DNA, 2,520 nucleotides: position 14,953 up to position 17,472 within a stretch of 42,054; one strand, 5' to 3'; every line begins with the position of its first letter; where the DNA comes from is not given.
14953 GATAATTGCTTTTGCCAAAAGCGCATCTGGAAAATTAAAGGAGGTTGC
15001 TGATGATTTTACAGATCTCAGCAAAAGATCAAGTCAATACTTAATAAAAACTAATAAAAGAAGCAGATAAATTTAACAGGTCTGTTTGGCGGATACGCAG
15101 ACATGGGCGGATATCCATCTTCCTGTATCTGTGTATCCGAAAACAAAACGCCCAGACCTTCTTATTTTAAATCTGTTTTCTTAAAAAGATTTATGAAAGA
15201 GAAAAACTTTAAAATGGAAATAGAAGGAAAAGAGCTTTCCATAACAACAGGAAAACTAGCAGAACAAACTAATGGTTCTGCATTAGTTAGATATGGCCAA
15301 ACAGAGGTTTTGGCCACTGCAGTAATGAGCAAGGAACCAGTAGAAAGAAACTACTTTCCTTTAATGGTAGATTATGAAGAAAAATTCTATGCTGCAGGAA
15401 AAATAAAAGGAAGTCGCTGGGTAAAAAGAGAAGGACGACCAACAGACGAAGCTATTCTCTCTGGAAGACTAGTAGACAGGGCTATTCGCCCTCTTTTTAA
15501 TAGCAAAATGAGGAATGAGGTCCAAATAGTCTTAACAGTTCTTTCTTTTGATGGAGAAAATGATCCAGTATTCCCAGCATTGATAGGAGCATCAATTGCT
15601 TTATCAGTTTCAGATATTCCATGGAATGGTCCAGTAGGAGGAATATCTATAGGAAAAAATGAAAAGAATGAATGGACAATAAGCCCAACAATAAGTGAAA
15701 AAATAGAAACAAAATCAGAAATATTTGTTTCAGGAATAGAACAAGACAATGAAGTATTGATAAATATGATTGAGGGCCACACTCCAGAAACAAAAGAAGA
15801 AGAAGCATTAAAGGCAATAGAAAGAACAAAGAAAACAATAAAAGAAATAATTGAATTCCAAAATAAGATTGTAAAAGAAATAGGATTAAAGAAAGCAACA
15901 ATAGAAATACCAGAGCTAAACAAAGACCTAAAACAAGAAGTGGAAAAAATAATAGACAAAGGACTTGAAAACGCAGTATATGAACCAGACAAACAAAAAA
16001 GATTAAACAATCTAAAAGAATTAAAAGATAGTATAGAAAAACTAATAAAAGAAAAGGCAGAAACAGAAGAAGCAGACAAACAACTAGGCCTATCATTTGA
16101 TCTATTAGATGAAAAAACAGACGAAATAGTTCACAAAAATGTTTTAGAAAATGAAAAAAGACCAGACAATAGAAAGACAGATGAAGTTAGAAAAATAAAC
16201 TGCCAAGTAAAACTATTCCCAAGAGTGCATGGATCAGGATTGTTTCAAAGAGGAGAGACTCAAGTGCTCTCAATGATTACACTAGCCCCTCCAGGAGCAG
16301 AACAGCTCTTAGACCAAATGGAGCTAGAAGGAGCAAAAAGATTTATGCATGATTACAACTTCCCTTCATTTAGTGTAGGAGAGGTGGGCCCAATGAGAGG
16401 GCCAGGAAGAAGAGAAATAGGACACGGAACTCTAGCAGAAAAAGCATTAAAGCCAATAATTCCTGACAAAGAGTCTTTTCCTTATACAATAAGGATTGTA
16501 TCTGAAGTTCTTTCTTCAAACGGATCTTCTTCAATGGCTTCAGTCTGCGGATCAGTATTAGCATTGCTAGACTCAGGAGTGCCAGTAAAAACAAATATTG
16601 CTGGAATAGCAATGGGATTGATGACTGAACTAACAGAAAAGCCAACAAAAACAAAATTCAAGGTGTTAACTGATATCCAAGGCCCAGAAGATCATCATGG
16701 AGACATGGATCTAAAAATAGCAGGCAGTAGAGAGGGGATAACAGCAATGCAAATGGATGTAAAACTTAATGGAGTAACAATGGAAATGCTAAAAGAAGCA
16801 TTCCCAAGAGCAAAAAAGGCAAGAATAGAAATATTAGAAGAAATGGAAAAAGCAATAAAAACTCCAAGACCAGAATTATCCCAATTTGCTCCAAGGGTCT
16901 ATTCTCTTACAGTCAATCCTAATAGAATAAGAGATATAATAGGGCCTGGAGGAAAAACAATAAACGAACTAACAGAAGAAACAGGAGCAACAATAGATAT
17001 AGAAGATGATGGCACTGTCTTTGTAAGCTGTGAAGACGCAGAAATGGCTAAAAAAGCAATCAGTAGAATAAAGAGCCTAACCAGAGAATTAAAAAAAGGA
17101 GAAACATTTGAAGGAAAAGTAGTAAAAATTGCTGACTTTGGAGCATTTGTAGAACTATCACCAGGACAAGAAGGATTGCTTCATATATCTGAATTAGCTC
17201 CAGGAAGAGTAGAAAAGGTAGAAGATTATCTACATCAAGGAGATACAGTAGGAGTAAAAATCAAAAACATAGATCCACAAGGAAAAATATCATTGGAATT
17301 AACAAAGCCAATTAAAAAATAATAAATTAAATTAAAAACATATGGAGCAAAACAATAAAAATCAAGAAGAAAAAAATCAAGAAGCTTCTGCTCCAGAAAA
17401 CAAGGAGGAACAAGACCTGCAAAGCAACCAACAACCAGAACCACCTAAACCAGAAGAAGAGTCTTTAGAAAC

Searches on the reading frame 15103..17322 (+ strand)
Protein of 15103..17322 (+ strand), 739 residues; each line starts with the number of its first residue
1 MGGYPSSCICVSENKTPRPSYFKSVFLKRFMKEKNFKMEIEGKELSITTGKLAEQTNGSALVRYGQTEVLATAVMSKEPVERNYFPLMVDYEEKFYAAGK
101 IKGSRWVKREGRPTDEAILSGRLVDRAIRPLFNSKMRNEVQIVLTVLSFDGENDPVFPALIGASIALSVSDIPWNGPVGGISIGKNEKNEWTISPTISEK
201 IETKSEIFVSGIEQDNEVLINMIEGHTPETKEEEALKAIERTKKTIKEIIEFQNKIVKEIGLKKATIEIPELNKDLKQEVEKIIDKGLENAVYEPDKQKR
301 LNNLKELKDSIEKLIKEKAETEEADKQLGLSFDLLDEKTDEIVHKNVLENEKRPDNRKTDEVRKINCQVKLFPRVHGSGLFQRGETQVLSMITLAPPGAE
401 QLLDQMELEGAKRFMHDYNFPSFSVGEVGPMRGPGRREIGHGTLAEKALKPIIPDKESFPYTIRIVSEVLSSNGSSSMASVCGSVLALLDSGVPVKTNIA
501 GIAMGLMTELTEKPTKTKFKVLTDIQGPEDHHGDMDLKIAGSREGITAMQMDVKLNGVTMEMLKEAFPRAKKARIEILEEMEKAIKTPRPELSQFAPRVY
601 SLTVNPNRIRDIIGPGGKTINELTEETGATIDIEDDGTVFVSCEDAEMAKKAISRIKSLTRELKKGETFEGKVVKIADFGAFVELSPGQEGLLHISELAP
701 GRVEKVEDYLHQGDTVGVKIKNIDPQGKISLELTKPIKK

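Call 7: search_protein_families(library=pfam, proteins=[window:15103-17322:+], max_evalue=0.01)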
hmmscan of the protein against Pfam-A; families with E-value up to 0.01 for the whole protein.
window:15103-17322:+ (739 aa): 7 families
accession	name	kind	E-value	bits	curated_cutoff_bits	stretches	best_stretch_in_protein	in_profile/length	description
PF01138.27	RNase_PH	-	2.1e-56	190.4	25.5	2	41-173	1-130/130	3' exoribonuclease family, domain 1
PF00575.29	S1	-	9.4e-19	68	22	1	663-732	2-72/74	S1 RNA binding domain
PF00013.35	KH_1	-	1.3e-11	44.5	21.5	1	601-657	3-65/66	KH domain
PF03725.20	RNase_PH_C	-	8.7e-05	22.8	20.8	0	521-572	15-66/67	3' exoribonuclease family, domain 2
PF03726.19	PNPase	-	9.7e-05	23.2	24.6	1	276-358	2-81/81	Polyribonucleotide nucleotidyltransferase, RNA binding domain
PF22675.2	KH-I_KHDC4-BBP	-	0.00011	22.5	30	1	607-642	6-41/76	KHDC4/BBP-like, KH-domain type I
PF23459.1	S1_RRP5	-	0.0096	16.9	27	0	663-726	1-64/72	RRP5 S1 domain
